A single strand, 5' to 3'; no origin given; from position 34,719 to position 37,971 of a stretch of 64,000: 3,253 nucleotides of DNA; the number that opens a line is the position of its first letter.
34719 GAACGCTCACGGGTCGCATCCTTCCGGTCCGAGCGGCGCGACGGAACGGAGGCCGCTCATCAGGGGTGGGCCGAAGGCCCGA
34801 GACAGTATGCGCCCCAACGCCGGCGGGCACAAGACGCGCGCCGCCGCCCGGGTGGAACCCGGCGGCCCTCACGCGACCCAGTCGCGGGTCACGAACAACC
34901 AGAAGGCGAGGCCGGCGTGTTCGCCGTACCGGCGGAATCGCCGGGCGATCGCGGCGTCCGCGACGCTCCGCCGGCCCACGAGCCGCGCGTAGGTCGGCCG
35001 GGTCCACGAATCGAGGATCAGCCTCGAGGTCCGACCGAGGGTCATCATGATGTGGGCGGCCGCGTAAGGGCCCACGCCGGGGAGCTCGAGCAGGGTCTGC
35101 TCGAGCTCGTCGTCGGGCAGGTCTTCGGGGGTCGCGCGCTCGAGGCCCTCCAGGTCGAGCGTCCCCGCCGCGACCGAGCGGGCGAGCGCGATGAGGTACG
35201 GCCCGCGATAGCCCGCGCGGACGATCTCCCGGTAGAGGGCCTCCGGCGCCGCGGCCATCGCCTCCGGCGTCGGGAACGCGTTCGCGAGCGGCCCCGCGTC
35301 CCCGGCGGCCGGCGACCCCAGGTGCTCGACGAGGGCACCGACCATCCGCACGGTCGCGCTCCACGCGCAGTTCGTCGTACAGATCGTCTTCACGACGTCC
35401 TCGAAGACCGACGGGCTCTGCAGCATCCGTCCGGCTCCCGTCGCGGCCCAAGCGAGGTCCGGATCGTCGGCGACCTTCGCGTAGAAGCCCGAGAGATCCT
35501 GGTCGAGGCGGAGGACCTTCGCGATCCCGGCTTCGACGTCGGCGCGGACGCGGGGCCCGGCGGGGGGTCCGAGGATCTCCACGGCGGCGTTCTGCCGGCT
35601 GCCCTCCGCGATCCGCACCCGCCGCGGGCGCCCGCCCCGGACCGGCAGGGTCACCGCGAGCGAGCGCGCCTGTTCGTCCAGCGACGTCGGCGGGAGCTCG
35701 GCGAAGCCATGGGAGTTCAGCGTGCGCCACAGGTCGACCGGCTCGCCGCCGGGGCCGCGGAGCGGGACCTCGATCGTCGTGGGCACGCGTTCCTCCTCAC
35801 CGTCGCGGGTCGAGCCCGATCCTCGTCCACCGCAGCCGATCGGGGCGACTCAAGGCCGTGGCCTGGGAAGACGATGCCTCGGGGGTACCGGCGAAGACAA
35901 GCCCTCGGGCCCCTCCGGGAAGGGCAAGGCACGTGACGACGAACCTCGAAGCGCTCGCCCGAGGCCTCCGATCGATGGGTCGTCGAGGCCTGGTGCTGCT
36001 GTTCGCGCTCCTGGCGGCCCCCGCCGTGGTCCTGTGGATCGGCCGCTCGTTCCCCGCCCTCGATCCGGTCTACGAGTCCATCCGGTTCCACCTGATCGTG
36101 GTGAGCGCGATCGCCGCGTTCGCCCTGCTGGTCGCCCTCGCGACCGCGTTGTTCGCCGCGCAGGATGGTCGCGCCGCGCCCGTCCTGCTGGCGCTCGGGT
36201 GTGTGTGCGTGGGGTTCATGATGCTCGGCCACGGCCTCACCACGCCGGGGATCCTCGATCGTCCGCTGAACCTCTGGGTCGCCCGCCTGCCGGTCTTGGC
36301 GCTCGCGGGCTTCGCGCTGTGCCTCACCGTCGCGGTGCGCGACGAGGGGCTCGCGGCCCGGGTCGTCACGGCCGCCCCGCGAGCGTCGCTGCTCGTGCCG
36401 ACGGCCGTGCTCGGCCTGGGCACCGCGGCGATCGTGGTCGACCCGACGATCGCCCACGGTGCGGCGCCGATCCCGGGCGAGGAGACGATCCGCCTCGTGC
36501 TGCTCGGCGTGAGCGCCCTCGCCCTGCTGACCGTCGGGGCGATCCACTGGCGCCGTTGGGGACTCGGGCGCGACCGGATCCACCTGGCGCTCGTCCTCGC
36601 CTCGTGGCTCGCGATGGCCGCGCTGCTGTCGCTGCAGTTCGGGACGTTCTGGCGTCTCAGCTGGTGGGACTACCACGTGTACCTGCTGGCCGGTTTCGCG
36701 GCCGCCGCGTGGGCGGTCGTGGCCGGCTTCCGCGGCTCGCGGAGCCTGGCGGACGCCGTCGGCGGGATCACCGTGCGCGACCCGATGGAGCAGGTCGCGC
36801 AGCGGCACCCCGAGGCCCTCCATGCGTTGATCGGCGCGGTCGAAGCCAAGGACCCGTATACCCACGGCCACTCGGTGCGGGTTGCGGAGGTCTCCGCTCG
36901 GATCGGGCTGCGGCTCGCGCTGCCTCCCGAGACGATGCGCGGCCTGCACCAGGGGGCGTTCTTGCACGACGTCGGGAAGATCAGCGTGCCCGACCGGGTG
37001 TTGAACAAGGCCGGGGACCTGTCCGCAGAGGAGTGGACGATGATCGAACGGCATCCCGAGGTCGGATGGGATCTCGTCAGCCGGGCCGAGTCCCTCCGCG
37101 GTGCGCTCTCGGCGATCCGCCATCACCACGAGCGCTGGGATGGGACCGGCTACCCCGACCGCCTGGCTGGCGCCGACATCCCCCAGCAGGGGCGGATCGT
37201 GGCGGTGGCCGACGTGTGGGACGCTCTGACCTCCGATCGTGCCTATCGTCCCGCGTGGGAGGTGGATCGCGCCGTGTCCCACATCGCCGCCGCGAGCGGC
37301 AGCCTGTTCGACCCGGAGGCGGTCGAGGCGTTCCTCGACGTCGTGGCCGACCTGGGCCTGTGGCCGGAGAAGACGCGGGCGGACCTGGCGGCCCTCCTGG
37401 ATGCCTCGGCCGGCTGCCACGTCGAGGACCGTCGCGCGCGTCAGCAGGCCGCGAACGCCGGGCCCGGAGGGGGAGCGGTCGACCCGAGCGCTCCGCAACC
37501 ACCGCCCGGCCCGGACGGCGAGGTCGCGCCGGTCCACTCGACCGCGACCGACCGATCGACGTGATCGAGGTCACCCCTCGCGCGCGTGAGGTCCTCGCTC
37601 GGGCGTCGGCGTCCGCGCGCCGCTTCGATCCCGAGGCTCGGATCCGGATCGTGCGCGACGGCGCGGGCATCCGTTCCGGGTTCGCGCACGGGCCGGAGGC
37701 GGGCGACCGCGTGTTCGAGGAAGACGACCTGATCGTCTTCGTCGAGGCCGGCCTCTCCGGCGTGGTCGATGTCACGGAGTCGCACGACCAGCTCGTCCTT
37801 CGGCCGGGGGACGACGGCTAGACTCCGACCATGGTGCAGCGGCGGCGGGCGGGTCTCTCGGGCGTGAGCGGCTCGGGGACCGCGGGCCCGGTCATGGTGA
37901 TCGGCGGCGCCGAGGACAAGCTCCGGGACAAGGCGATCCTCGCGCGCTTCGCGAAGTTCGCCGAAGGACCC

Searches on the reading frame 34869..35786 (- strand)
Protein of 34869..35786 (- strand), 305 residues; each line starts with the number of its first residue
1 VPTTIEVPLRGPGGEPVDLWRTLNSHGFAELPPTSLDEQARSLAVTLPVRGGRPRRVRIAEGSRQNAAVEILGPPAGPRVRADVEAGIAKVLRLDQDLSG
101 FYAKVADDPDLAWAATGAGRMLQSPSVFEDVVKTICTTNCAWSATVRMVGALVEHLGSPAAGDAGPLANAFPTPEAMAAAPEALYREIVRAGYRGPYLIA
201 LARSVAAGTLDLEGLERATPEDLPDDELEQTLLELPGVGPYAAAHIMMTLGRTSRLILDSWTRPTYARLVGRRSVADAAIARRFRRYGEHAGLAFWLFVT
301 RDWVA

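Call 21: search_protein_families(library=ncbifam, proteins=[window:34869-35786:-], max_evalue=0.00001)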
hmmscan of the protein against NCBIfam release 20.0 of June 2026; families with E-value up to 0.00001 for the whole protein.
window:34869-35786:- (305 aa): 2 families
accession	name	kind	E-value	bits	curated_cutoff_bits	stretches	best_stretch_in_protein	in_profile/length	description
TIGR00588.1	ogg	subfamily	1.6e-14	53.8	397.85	1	83-294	73-296/310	8-oxoguanine DNA-glycosylase (ogg)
NF007641.0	PRK10308.1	equivalog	5e-06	26.3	229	1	119-296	105-272/285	DNA-3-methyladenine glycosylase 2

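Call 22: search_protein_families(library=pfam, proteins=[window:34869-35786:-], max_evalue=0.00001)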
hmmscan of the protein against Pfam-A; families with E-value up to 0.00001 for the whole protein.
window:34869-35786:- (305 aa): 0 families

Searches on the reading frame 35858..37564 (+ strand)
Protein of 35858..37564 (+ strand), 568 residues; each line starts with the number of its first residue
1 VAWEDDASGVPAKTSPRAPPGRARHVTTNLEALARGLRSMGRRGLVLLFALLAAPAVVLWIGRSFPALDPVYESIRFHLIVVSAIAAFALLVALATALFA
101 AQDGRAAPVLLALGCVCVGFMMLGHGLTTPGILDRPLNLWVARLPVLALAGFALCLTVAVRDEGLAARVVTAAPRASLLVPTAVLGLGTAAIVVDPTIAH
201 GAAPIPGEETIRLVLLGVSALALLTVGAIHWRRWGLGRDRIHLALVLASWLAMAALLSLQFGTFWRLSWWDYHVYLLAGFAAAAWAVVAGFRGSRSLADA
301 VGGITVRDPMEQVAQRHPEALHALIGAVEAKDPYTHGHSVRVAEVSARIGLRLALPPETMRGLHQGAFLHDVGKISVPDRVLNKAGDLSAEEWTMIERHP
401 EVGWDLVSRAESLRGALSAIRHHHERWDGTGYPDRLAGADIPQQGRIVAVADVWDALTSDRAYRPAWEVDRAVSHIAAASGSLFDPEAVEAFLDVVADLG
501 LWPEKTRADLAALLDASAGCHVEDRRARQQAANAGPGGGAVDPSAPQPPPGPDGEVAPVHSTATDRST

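Call 9: search_protein_families(library=pfam, proteins=[window:35858-37564:+], max_evalue=0.01)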
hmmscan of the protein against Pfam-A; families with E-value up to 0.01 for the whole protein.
window:35858-37564:+ (568 aa): 2 families
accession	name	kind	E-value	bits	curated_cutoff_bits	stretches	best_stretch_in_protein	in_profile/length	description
PF13487.12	HD_5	-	1.6e-37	129.3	27.2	1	325-487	4-169/170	HD domain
PF01966.28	HD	-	1.1e-18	68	22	1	337-456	3-115/116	HD domain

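Call 10: search_protein_families(library=ncbifam, proteins=[window:35858-37564:+], max_evalue=0.01)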
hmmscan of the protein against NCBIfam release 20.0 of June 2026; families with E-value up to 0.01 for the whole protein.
window:35858-37564:+ (568 aa): 2 families
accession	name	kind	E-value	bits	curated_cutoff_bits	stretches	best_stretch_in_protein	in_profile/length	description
NF053512.1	nitric_RR_NosR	exception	2.5e-37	128.9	400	1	310-499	167-357/422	response regulator c-di-GMP phosphodiesterase, NosR family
TIGR00277.1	HDIG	domain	0.0037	17.1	27.6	1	335-424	5-82/84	HDIG domain-containing metalloprotein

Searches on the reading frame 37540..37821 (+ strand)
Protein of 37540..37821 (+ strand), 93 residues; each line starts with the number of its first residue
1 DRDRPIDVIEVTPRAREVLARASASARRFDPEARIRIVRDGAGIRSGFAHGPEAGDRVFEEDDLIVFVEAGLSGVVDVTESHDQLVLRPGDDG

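Call 9: search_protein_families(library=pfam, proteins=[window:37540-37821:+], max_evalue=0.01)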
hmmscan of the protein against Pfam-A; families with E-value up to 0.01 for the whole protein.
window:37540-37821:+ (93 aa): 0 families

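Call 10: search_protein_families(library=ncbifam, proteins=[window:37540-37821:+], max_evalue=0.01)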
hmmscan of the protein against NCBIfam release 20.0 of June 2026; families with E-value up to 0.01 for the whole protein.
window:37540-37821:+ (93 aa): 0 families

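Call 28: find_homologous_proteins(query=window:37561-37821:+, max_evalue=0.001)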
Query window:37561-37821:+ (86 aa): 17 proteins with E <= 0.001 among 23 candidates.
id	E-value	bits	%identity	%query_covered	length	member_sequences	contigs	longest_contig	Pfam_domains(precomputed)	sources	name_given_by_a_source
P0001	3.3e-47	176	100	100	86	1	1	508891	-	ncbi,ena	-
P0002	4.5e-40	153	85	100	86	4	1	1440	-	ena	-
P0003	1.0e-34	136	77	100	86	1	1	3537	-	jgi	jgi:hypothetical protein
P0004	1.4e-34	135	76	100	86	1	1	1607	-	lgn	-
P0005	4.4e-34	134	76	100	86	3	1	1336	-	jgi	jgi:hypothetical protein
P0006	3.2e-33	131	74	100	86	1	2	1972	-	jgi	jgi:hypothetical protein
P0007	1.3e-32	129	73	100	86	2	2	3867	-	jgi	jgi:hypothetical protein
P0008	1.9e-32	129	77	97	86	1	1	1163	-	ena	-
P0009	3.5e-32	128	76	95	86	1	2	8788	-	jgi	jgi:hypothetical protein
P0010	2.2e-30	122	72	100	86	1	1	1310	-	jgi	jgi:hypothetical protein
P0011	2.7e-30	122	70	100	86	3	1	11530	-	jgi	jgi:hypothetical protein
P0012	1.4e-26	110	63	100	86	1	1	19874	-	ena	-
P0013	6.2e-16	76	53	94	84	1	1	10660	-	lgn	-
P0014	2.2e-15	74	49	95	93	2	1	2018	-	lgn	-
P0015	5.5e-15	73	48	97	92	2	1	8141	-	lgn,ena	-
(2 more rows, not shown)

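Call 29: find_encoding_contigs(protein=P0001, flank=10000, max_places=3)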
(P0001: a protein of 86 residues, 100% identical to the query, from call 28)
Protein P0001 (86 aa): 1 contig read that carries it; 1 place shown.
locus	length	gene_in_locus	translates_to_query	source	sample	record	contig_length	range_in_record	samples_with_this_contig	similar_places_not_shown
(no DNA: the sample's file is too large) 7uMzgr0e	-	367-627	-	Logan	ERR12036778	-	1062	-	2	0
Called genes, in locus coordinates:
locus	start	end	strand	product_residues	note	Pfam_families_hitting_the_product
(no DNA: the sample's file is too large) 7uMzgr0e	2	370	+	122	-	?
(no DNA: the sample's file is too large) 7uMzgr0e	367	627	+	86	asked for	-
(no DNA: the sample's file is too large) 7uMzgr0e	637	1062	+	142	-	?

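Call 36: predict_structure(alignment_id=A1)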
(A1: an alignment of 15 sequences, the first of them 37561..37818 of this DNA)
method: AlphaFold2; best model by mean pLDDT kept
length: 86 residues; sequences in the alignment: 15
mean_pLDDT: 87.0   pTM: 0.74
mean pLDDT of the five models: 87.0, 86.1, 85.9, 85.4, 85.3
residues with pLDDT >= 90: 37; 70-90: 46; 50-70: 2; < 50: 1
segments of 3 or more residues with pLDDT < 50: none
pLDDT, mean of each block of 10 residues (from residue 1): 88 90 91 89 91 87 90 83 66
secondary structure, 60 per line:
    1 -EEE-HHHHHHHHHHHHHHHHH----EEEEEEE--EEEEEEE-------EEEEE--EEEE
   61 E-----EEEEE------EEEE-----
elements in order: E2-4 H6-22 E27-33 E36-42 E50-54 E57-61 E67-71 E78-81

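Call 38: fold_search(model_id=the predicted structure, library=pdb)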
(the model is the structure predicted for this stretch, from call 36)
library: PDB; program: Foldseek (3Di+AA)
matches with E <= 10: 462; with E <= 0.001: 0
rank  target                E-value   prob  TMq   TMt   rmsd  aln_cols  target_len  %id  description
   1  1s98_A                8.8e-03  0.99  0.52  0.48   4.7        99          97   16  E.coli IscA crystal structure to 2.3 A (released 2004-06-01)
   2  2apn_MODEL_1_A        2.5e-02  0.99  0.60  0.48   3.7        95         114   18  hi1723 solution structure (released 2006-10-03)
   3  1r94_A                2.7e-02  0.98  0.58  0.53   4.2        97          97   16  Crystal Structure of IscA (MERCURY DERIVATIVE) (released 2003-12-23)
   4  1x0g_C                3.4e-02  0.85  0.40  0.33   4.6        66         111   23  Crystal Structure of IscA with the [2Fe-2S] cluster (released 2006-06-06)
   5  2d2a_B                3.9e-02  0.99  0.63  0.55   3.3        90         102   20  Crystal Structure of Escherichia coli SufA Involved in Biosynthesis of Iron-sulfur Clusters (released 2005-12-13)
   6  1nwb_MODEL_1_A        6.2e-02  0.93  0.56  0.50   4.4        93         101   25  Solution NMR Structure of Protein AQ_1857 from Aquifex aeolicus: Northeast Structural Genomics Consortium Targ (released 2003-06-03)
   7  1x0g_A                8.0e-02  0.63  0.45  0.39   4.8        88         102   19  Crystal Structure of IscA with the [2Fe-2S] cluster (released 2006-06-06)
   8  2d2a_A                8.6e-02  0.84  0.51  0.42   5.0        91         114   20  Crystal Structure of Escherichia coli SufA Involved in Biosynthesis of Iron-sulfur Clusters (released 2005-12-13)
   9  7s2n_A                1.5e-01  0.21  0.25  0.08   9.7        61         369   16  Crystal structure of the F337L mutation of Trypanosoma cruzi glucokinase in the apo form (open conformation) (released 2021-10-06)
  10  4cdk_H                2.3e-01  0.38  0.38  0.32  11.8        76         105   14  Structure of ZNRF3-RSPO1 (released 2014-01-08)
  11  7s2h_B                2.6e-01  0.18  0.25  0.08   9.7        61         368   16  Crystal structure of Trypanosoma cruzi glucokinase in the apo form (open conformation) (released 2021-10-06)
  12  7s2h_A                2.6e-01  0.11  0.20  0.06   9.9        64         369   14  Crystal structure of Trypanosoma cruzi glucokinase in the apo form (open conformation) (released 2021-10-06)
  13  8stx_B                3.0e-01  0.16  0.25  0.08   9.7        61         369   16  Crystal structure of the F337A mutation of Trypanosoma cruzi glucokinase in the apo form (open conformation) (released 2023-05-31)
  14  4cdk_G                3.2e-01  0.44  0.39  0.32   9.3        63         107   11  Structure of ZNRF3-RSPO1 (released 2014-01-08)
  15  4c8v_H                3.4e-01  0.44  0.37  0.31  10.2        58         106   12  Xenopus RSPO2 Fu1-Fu2 crystal form I (released 2013-11-20)
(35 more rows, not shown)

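Call 69: search_protein_families(library=pfam, alignment_id=A1, max_evalue=1)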
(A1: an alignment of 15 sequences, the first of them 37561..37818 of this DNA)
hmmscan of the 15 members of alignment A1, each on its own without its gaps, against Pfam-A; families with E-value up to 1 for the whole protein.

A. member 1, window:37561-37818:+ (86 aa): 0 families

B. families by the number of members that match (of 15 scanned): 2 families
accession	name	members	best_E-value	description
PF03928.20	HbpS-like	1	0.11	Haem degrading protein HbpS-like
PF11130.14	TraC_F_IV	1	0.3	TraC protein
